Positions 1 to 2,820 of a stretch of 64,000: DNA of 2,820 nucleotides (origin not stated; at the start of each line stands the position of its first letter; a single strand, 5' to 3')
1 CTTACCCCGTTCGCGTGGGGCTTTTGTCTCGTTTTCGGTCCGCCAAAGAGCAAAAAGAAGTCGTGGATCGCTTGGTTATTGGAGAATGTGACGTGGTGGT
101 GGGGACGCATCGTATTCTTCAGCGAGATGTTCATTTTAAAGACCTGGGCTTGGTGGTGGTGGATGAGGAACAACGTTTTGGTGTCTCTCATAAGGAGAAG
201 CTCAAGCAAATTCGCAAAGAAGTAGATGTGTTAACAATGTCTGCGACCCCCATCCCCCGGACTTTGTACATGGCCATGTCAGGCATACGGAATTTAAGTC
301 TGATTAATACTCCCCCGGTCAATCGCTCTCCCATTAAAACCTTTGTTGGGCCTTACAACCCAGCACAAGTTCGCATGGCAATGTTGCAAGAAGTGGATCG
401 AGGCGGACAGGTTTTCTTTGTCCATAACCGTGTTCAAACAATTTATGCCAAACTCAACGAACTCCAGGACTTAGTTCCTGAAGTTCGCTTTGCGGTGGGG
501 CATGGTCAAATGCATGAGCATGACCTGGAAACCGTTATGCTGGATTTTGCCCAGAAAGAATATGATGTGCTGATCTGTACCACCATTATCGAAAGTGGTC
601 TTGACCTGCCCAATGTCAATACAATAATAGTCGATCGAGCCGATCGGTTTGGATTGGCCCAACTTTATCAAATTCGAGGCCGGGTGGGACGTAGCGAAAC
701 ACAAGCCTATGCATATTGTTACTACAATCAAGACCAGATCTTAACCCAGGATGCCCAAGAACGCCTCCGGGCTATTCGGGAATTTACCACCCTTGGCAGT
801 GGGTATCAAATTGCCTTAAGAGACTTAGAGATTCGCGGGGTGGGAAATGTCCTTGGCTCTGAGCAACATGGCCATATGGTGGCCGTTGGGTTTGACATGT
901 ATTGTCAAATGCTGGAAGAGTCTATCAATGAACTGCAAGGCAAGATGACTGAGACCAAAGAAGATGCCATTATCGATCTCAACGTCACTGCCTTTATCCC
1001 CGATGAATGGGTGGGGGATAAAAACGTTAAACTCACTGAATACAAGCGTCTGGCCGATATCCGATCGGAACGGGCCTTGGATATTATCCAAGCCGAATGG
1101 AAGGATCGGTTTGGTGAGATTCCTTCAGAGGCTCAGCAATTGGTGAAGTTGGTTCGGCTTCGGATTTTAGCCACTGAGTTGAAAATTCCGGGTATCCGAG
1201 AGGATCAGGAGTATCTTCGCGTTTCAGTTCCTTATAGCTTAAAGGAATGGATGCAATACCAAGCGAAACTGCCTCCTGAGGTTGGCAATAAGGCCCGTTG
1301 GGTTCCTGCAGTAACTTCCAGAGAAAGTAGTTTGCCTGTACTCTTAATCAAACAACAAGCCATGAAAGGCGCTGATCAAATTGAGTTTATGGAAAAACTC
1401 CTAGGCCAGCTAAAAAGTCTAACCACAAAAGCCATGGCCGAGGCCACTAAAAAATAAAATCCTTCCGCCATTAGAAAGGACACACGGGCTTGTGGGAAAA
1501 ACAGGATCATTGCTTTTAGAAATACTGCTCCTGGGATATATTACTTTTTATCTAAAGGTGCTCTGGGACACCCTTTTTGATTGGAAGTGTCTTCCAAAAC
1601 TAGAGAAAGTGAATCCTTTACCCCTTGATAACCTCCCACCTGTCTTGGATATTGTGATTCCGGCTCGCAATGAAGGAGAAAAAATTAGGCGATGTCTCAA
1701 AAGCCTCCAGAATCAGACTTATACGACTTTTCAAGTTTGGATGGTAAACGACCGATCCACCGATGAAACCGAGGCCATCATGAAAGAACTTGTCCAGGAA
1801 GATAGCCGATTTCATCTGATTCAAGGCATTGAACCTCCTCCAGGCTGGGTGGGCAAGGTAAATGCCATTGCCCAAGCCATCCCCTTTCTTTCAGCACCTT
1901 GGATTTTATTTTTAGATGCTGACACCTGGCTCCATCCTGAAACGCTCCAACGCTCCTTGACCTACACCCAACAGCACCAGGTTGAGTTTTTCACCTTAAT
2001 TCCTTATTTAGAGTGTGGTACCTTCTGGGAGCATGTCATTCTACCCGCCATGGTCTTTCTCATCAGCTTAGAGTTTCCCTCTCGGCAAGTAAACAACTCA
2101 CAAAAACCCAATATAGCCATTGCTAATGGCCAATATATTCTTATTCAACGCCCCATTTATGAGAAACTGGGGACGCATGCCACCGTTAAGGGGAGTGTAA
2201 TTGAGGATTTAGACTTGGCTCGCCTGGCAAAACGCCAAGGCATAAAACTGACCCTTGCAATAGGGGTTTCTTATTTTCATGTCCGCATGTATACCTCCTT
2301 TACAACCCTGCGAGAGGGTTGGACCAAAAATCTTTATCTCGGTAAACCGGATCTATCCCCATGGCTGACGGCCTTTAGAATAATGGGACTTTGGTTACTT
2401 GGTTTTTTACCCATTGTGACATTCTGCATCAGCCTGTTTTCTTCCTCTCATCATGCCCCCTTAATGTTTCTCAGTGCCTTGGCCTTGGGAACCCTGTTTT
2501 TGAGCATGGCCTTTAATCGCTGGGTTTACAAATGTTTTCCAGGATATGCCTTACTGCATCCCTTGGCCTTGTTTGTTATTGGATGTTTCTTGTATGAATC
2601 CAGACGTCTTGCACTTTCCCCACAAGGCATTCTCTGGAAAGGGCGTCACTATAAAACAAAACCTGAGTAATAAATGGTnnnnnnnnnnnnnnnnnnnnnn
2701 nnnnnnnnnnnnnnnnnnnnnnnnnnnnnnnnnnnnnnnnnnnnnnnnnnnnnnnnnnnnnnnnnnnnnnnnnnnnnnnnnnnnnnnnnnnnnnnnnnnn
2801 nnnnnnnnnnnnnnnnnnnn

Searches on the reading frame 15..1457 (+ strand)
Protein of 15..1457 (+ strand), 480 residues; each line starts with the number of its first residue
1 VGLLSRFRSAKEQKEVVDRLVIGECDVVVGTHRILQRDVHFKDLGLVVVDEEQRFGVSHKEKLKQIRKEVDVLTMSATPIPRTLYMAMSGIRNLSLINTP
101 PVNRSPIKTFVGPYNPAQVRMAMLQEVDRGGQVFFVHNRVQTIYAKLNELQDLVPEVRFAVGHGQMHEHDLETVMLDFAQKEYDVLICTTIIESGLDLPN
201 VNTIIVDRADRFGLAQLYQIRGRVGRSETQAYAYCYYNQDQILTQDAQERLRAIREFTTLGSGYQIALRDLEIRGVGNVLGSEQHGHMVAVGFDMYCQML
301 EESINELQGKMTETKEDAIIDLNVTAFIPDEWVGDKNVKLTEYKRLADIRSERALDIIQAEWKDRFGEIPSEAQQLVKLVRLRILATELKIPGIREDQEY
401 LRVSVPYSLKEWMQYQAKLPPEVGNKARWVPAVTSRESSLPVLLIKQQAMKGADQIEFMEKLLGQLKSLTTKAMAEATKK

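Call 55: search_protein_families(library=ncbifam, proteins=[window:15-1457:+], max_evalue=0.001)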
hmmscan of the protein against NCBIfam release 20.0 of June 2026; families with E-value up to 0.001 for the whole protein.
window:15-1457:+ (480 aa): 27 families (the best 25 are shown)
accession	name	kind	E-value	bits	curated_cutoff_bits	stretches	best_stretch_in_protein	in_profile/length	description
TIGR00580.2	mfd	equivalog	4.5e-187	624.3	800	1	2-393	514-905/907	transcription-repair coupling factor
NF007966.0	PRK10689.1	equivalog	1.1e-140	470.5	1329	1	3-395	682-1079/1148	transcription-repair coupling factor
NF008168.0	PRK10917.2-2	equivalog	3.4e-82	277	718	1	5-288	449-738/795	ATP-dependent DNA helicase RecG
NF008165.0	PRK10917.1-3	equivalog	4.6e-79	266.7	711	1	3-288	346-635/692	ATP-dependent DNA helicase RecG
TIGR00643.1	recG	equivalog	2.4e-76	257.8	659.4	1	3-287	317-607/629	ATP-dependent DNA helicase RecG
NF008170.0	PRK10917.2-4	equivalog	3.7e-66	223.6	975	1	9-286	488-769/826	ATP-dependent DNA helicase RecG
NF008164.0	PRK10917.1-2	equivalog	1.4e-64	218.6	785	1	8-287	363-645/704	ATP-dependent DNA helicase RecG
NF008163.0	PRK10917.1-1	equivalog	1.6e-63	215.1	796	1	6-288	353-643/692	ATP-dependent DNA helicase RecG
NF008166.0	PRK10917.1-4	equivalog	2.4e-62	211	864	1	7-289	362-657/705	ATP-dependent DNA helicase RecG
NF008167.0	PRK10917.2-1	equivalog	4.7e-60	203.6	995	1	4-291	378-690/744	ATP-dependent DNA helicase RecG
NF008169.0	PRK10917.2-3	equivalog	2.7e-42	145.1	555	1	22-290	319-585/610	ATP-dependent DNA helicase RecG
TIGR00595.1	priA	equivalog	2.8e-09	36.1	230.35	1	148-228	279-372/509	replication restart helicase PriA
TIGR01587.1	cas3_core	equivalog_domain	8.5e-09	35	102.45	1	67-229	153-321/358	CRISPR-associated helicase Cas3'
NF004069.0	PRK05580.2-1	equivalog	8.9e-08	31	767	0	168-229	416-488/612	primosomal protein N'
NF004066.1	PRK05580.1-3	equivalog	7.1e-06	24.6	813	1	169-211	577-619/788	primosomal protein N'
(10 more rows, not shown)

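Call 57: find_homologous_proteins(query=window:15-1454:+, max_evalue=1e-50)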
Query window:15-1454:+ (480 aa): 7999 proteins with E <= 1e-50 among 8000 candidates; the best 120 are listed.
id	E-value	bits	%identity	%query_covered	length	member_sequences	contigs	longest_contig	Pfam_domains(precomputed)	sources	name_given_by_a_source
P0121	1.6e-255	866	80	97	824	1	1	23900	PF02559.23,PF00270.36,PF03461.21,PF00271.38,PF04851.22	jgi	jgi:transcription-repair coupling factor (superfamily II helicase)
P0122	1.2e-237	807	73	98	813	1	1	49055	PF02559.23,PF00270.36,PF03461.21,PF00271.38,PF04851.22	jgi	jgi:transcription-repair coupling factor (superfamily II helicase)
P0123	1.7e-234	796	73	97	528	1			PF00270.36,PF03461.21,PF00271.38,PF22590.3,PF04851.22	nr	nr:DEAD/DEAH box helicase [Vampirovibrio sp.]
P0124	1.9e-233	793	73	98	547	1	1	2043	PF00270.36,PF03461.21,PF00271.38,PF22590.3,PF04851.22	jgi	jgi:transcription-repair coupling factor (superfamily II helicase)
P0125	2.5e-232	789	71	99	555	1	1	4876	PF00270.36,PF03461.21,PF00271.38,PF04851.22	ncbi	-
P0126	2.0e-197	674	61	97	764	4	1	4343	PF02559.23,PF00270.36,PF03461.21,PF00271.38,PF04851.22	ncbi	-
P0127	6.1e-193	659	60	98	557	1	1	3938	PF00270.36,PF03461.21,PF00271.38,PF22590.3,PF04851.22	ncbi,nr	ncbi:MAG TPA: helicase-related protein, partial [Candidatus Obscuribacter sp.]|nr:helicase-related p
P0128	1.3e-190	652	57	99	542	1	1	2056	PF00270.36,PF03461.21,PF00271.38,PF22590.3,PF04851.22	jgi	jgi:transcription-repair coupling factor (superfamily II helicase)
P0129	1.7e-190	651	60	94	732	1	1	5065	PF02559.23,PF00270.36,PF03461.21,PF00271.38,PF04851.22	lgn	-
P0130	4.0e-190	650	61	94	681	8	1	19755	PF02559.23,PF00270.36,PF03461.21,PF00271.38,PF04851.22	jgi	jgi:transcription-repair coupling factor (superfamily II helicase)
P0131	1.0e-189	649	60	95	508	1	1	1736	PF00270.36,PF03461.21,PF00271.38,PF22590.3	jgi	jgi:transcription-repair coupling factor (superfamily II helicase)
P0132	2.4e-189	648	59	98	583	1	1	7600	PF00270.36,PF03461.21,PF00271.38,PF22590.3,PF04851.22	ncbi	ncbi:MAG: transcription-repair coupling factor, partial [Candidatus Obscuribacterales bacterium]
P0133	3.1e-189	647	61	95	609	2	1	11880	PF00270.36,PF03461.21,PF00271.38,PF22590.3,PF04851.22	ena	-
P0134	3.5e-189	647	59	97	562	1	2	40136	PF00270.36,PF03461.21,PF00271.38,PF22590.3,PF04851.22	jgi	jgi:transcription-repair coupling factor (superfamily II helicase)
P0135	2.2e-188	644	59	97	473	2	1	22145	PF00270.36,PF03461.21,PF00271.38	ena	-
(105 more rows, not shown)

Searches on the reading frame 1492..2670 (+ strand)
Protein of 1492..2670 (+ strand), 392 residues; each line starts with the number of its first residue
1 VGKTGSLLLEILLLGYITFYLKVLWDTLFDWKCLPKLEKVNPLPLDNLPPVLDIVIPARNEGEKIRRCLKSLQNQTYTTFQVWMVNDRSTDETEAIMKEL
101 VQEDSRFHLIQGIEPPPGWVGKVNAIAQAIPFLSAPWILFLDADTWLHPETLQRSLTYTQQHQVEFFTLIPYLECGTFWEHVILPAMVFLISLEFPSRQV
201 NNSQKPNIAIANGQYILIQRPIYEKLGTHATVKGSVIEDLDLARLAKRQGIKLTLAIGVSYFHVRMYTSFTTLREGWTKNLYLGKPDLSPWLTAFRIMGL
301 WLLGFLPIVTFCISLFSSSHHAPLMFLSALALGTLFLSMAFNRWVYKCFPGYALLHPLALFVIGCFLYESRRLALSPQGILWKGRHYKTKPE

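Call 55: search_protein_families(library=ncbifam, proteins=[window:1492-2670:+], max_evalue=0.001)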
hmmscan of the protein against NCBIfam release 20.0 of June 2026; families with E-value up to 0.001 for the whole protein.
window:1492-2670:+ (392 aa): 17 families
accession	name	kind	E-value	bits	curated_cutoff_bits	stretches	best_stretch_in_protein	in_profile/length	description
TIGR03469.1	HpnB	hypoth_equivalog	1.5e-53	182.3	379.25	1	29-388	22-385/386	hopene-associated glycosyltransferase HpnB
NF045692.1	OglycostaseCruG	equivalog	7.4e-38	130.5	600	1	52-339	43-333/386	2'-O-glycosyltransferase CruG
NF047683.1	TeichurnBiosyTuaG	equivalog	1.6e-13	50.9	400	1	49-167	5-120/252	teichuronic acid biosynthesis protein TuaG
TIGR04283.1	glyco_like_mftF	equivalog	3.4e-13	49.7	182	1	53-255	2-177/221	TIGR04283 family arsenosugar biosynthesis glycosyltransferase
TIGR03937.1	PgaC_IcaA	equivalog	3.8e-13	49.2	422.3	1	37-153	33-144/407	poly-beta-1,6-N-acetyl-D-glucosamine synthase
NF041875.1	EPS_EpsD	equivalog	1e-10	41.5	370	1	52-162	1-107/325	exopolysaccharide biosynthesis glycosyltransferase EpsD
NF007482.0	PRK10073.1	equivalog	7.6e-10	38.3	423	1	50-164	6-115/334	glycosyltransferase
NF053846.1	glyco_with_XrtP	equivalog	2.6e-09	36.3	520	1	54-133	45-122/440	XrtP-associated glycosyltransferase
TIGR04242.1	nodulat_NodC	equivalog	3.2e-09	36.2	550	1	47-156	45-153/395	chitooligosaccharide synthase NodC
NF050050.1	ProtGlycPglI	equivalog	7.5e-09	35.4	500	1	50-156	2-105/306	GalNAc(5)-diNAcBac-PP-undecaprenol beta-1,3-glucosyltransferase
NF038302.1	EPS_HpsE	equivalog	8.7e-08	31.5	300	1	53-163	4-115/307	hormogonium polysaccharide biosynthesis glycosyltransferase HpsE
TIGR03111.1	glyc2_xrt_Gpos1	hypoth_equivalog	8.5e-07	28.1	363.95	1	50-157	49-154/439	TIGR03111 family XrtG-associated glycosyltransferase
TIGR04182.1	glyco_TIGR04182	equivalog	4.8e-06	26.2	325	1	54-155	4-93/293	S-layer glycoprotein N-glycosyltransferase AglJ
TIGR03965.1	mycofact_glyco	equivalog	2.2e-05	23.6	280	1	41-99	66-125/467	mycofactocin biosynthesis glycosyltransferase MftF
TIGR03472.1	HpnI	equivalog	2.5e-05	23.3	310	1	52-259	43-248/373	bacteriohopanetetrol glucosamine biosynthesis glycosyltransferase HpnI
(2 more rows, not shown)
